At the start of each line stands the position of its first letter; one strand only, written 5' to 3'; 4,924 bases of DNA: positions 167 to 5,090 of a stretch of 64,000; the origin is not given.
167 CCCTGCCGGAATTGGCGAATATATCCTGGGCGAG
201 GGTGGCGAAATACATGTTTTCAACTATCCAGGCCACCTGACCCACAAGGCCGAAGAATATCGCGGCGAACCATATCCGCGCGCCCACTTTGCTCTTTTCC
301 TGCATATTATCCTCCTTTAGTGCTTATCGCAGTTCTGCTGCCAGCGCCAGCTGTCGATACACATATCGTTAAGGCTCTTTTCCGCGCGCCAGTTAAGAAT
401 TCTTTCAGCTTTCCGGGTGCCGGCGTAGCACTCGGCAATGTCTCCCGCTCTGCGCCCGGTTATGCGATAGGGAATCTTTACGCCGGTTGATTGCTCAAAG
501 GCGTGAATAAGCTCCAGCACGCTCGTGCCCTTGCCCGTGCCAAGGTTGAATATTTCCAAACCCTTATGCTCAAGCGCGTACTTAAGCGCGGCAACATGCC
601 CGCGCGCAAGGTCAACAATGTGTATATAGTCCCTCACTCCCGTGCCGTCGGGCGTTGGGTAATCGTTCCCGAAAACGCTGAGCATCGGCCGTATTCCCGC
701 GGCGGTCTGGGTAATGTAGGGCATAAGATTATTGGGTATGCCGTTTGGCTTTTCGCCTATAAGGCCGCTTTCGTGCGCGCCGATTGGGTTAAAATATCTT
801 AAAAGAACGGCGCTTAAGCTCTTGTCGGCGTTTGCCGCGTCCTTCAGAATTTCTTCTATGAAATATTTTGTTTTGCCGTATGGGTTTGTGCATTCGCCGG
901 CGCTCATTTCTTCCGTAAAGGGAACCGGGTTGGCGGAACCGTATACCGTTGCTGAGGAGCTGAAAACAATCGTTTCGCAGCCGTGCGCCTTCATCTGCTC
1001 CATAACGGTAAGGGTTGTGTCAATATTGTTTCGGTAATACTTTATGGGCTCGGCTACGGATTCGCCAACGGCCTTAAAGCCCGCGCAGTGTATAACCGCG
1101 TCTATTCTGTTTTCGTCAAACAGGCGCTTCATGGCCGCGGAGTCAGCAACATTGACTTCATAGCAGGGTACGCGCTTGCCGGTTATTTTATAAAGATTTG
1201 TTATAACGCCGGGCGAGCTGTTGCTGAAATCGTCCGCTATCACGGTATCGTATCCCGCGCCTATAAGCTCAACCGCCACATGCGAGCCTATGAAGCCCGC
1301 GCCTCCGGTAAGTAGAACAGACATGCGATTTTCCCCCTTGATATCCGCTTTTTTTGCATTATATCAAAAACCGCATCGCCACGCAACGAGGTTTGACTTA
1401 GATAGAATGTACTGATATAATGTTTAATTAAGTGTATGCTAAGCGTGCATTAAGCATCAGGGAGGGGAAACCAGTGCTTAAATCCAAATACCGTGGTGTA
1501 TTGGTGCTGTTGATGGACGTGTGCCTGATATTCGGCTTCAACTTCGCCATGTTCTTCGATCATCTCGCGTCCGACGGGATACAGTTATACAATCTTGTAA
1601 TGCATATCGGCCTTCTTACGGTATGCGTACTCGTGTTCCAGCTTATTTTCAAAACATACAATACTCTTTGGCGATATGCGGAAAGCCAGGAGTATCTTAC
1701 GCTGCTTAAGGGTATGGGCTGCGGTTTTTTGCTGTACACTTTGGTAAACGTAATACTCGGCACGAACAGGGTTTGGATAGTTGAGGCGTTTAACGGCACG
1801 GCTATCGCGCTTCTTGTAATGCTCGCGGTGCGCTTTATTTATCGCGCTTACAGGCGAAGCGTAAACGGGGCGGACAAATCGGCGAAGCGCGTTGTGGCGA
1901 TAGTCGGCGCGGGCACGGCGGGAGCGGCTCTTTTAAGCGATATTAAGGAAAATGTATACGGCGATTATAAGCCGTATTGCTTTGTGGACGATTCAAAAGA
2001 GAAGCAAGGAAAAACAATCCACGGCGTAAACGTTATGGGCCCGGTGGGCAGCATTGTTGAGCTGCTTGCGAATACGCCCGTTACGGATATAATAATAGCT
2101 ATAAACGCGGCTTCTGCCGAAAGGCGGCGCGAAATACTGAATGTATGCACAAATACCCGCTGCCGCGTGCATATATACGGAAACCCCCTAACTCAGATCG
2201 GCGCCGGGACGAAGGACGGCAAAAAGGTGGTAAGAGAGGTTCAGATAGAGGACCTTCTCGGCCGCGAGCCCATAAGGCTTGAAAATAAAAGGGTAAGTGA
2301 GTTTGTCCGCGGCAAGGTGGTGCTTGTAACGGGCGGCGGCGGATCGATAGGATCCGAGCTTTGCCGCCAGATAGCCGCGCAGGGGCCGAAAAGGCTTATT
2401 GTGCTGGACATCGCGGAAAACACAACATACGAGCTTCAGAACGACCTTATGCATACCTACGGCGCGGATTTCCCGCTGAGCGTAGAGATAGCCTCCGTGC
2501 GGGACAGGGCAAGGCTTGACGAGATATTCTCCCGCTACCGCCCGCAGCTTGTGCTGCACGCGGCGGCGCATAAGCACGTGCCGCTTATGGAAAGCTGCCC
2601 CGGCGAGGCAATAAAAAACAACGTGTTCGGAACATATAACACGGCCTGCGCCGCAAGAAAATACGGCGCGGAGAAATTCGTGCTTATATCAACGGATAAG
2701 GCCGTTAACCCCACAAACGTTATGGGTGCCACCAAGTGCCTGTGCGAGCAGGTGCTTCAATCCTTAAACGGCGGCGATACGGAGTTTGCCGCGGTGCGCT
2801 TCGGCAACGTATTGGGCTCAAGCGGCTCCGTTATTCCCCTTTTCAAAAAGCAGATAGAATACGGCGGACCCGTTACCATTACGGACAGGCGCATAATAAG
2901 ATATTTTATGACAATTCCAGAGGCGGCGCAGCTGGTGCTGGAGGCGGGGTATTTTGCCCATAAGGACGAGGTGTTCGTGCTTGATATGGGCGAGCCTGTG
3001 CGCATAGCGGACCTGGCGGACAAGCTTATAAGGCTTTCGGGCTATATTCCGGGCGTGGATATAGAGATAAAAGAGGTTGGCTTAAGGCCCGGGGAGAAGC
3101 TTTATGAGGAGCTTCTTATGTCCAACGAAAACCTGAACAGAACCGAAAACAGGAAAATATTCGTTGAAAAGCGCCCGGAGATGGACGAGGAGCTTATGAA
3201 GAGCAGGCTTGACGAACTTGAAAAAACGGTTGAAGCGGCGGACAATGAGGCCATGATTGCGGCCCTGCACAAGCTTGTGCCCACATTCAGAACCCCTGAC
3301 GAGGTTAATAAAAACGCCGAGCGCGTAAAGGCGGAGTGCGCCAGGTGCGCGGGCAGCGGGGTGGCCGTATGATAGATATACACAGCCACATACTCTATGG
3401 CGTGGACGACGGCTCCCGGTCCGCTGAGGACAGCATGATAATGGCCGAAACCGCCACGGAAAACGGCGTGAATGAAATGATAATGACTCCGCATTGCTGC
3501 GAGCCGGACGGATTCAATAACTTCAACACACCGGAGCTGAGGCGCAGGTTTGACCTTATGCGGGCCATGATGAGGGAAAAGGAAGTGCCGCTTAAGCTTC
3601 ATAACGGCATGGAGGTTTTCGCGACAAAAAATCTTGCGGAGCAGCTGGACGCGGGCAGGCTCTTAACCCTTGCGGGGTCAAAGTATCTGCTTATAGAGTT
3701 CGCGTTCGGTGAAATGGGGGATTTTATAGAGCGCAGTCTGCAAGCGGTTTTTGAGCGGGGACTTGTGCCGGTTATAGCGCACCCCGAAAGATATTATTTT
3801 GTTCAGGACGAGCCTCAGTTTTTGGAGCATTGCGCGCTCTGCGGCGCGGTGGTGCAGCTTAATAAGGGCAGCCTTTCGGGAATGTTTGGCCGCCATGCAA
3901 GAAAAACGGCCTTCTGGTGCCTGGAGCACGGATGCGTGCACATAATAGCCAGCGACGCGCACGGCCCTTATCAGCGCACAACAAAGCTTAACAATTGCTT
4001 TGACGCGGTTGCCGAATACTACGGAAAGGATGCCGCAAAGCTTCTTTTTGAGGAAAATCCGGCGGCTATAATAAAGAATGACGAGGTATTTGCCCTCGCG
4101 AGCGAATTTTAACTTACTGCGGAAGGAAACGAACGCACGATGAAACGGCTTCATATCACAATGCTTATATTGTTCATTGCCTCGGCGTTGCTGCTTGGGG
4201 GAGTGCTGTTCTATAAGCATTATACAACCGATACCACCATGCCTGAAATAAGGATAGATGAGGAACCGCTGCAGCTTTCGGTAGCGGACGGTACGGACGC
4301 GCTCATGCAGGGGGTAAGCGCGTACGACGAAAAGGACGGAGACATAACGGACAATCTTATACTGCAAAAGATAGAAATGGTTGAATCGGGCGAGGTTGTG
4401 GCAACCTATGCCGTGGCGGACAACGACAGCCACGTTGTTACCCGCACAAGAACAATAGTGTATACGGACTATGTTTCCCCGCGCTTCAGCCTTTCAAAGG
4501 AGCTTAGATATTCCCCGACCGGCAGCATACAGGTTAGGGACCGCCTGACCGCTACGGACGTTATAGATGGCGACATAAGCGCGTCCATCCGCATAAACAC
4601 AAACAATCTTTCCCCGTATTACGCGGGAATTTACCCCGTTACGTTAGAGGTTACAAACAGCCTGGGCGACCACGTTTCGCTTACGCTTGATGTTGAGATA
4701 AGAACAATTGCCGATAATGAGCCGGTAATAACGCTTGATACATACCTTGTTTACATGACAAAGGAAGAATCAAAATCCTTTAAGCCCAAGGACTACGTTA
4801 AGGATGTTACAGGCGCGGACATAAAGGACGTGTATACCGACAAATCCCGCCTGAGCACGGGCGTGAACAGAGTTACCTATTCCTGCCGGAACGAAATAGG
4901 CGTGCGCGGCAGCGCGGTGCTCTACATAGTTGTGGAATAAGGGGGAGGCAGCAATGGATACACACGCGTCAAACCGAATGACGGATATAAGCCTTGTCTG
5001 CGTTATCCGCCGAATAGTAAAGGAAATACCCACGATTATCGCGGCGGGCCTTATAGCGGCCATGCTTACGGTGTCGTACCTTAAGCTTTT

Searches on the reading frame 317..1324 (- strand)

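Call 67: search_protein_families(library=pfam, proteins=[window:317-1324:-], max_evalue=0.00001)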
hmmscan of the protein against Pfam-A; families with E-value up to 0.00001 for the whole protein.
window:317-1324:- (335 aa): 8 families
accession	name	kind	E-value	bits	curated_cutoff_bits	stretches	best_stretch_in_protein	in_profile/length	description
PF01370.27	Epimerase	-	1e-50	172.9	20.9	1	3-262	1-240/240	NAD dependent epimerase/dehydratase family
PF16363.11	GDP_Man_Dehyd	-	2.4e-48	165.7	27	1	4-322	1-329/332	GDP-mannose 4,6 dehydratase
PF04321.23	RmlD_sub_bind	-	1e-13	51.5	27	1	1-163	1-139/287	RmlD substrate binding domain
PF01073.25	3Beta_HSD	-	2.9e-13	49.9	22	1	5-165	2-162/280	3-beta hydroxysteroid dehydrogenase/isomerase family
PF02719.21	Polysacc_synt_2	-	4.4e-13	49.5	20.2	1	3-183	1-174/293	Polysaccharide biosynthesis protein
PF08659.16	KR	-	3.9e-07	30.6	22.6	1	3-132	3-145/180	KR domain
PF00106.31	adh_short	-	1.1e-06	28.7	26.6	1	3-112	3-124/195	short chain dehydrogenase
PF07993.18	NAD_binding_4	-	4e-06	26.6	20.1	0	72-174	87-201/258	Male sterility protein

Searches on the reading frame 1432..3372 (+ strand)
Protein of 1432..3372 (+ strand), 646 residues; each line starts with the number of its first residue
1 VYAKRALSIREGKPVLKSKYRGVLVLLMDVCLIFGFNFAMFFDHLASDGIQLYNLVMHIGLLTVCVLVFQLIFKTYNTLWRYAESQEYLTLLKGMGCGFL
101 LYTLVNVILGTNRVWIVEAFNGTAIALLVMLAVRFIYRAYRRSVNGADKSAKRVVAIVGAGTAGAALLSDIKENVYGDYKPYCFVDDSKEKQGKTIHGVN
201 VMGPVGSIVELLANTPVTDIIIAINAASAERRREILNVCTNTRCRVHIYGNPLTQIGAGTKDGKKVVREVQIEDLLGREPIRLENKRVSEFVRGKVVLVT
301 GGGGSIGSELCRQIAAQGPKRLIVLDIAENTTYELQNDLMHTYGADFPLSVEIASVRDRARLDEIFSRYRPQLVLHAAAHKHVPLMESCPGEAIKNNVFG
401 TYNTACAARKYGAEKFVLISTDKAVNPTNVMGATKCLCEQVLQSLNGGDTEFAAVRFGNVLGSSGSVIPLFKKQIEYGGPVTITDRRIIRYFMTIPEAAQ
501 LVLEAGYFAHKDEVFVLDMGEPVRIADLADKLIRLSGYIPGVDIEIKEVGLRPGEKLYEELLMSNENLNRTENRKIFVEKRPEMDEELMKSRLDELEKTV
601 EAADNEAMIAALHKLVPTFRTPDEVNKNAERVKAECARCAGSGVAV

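Call 41: search_protein_families(library=ncbifam, proteins=[window:1432-3372:+], max_evalue=0.001)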
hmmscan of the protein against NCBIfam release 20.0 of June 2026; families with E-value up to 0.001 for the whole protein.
window:1432-3372:+ (646 aa): 39 families (the best 25 are shown)
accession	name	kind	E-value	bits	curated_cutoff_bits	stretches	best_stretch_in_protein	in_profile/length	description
TIGR03589.1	PseB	equivalog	2.8e-51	174.4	407.75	1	293-584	3-283/324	UDP-N-acetylglucosamine 4,6-dehydratase (inverting)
TIGR04130.1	FnlA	equivalog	4.8e-40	137.5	730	1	293-569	3-272/337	UDP-N-acetylglucosamine 4,6-dehydratase/5-epimerase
TIGR03025.1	EPS_sugtrans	subfamily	9.3e-21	74.6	295.55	1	30-249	4-221/445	exopolysaccharide biosynthesis polyprenyl glycosylphosphotransferase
TIGR03023.1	WcaJ_sugtrans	equivalog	2.7e-19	69.8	410.75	1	28-250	2-227/453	undecaprenyl-phosphate glucose phosphotransferase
TIGR01179.1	galE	equivalog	2.7e-18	65.9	262.3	1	297-464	2-180/332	UDP-glucose 4-epimerase GalE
TIGR01181.1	dTDP_gluc_dehyt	equivalog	1e-13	51.1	365.1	1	297-423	2-127/321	dTDP-glucose 4,6-dehydratase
NF007582.0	PRK10217.1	equivalog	2.8e-13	49.7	698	1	296-412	3-116/355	dTDP-glucose 4,6-dehydratase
NF007490.0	PRK10084.1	subfamily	3e-13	49.5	649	1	297-412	3-115/361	dTDP-glucose 4,6-dehydratase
TIGR01214.1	rmlD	equivalog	8.4e-12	44.8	224.05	1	297-465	2-155/285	dTDP-4-dehydrorhamnose reductase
TIGR03022.1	WbaP_sugtrans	subfamily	1.9e-11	43.9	403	1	32-257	9-229/456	undecaprenyl-phosphate galactose phosphotransferase WbaP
NF007956.0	PRK10675.1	subfamily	1.2e-10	41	394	1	297-421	3-124/338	UDP-glucose 4-epimerase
TIGR02622.1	CDP_4_6_dhtase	equivalog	8.3e-10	38.3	278.45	1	292-426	2-134/352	CDP-glucose 4,6-dehydratase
TIGR04180.1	EDH_00030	hypoth_equivalog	2.2e-08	33.5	475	1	297-423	1-123/297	NAD-dependent 4,6-dehydratase LegB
NF045894.1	PKS_plus_SDR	equivalog_domain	2.1e-07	29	1740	1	289-425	1152-1296/1515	type I polyketide synthase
TIGR03206.1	benzo_BadH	equivalog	7.4e-07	28.8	431.2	1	293-355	2-63/250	2-hydroxycyclohexanecarboxyl-CoA dehydrogenase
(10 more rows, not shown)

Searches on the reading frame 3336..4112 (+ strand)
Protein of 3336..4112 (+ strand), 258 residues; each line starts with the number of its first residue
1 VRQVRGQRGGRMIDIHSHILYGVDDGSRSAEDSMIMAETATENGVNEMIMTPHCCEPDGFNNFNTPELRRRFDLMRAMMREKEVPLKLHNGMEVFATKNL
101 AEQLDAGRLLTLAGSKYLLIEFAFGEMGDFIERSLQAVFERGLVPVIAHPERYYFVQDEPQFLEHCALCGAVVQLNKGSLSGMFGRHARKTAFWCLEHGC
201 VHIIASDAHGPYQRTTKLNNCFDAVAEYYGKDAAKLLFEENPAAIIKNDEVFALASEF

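Call 41: search_protein_families(library=ncbifam, proteins=[window:3336-4112:+], max_evalue=0.001)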
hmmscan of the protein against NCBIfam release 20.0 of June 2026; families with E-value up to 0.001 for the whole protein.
window:3336-4112:+ (258 aa): 1 family
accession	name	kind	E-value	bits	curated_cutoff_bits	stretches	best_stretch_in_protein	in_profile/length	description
NF041488.1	caps_synth_Cps4B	equivalog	3.7e-43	147.8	400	1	12-250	1-242/243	capsular polysaccharide biosynthesis protein Cps4B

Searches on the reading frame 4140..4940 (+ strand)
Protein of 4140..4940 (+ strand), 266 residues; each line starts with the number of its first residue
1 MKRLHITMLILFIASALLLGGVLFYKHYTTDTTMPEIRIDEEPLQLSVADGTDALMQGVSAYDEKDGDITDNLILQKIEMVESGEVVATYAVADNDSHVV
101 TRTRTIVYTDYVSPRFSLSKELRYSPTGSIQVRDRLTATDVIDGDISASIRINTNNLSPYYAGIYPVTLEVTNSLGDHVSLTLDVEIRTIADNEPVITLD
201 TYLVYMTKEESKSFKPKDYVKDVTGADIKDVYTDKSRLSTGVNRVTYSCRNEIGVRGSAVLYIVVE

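Call 41: search_protein_families(library=ncbifam, proteins=[window:4140-4940:+], max_evalue=0.001)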
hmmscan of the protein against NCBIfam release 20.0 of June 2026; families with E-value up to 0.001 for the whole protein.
window:4140-4940:+ (266 aa): 0 families

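Call 42: search_protein_families(library=pfam, proteins=[window:4140-4940:+], max_evalue=0.001)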
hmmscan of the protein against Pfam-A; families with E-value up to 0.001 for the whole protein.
window:4140-4940:+ (266 aa): 1 family
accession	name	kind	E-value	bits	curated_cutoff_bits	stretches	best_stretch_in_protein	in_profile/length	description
PF16403.11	Bact_surface_Ig-like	-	1e-06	29.1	27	0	49-106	12-69/71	Bacterial surface protein, Ig-like domain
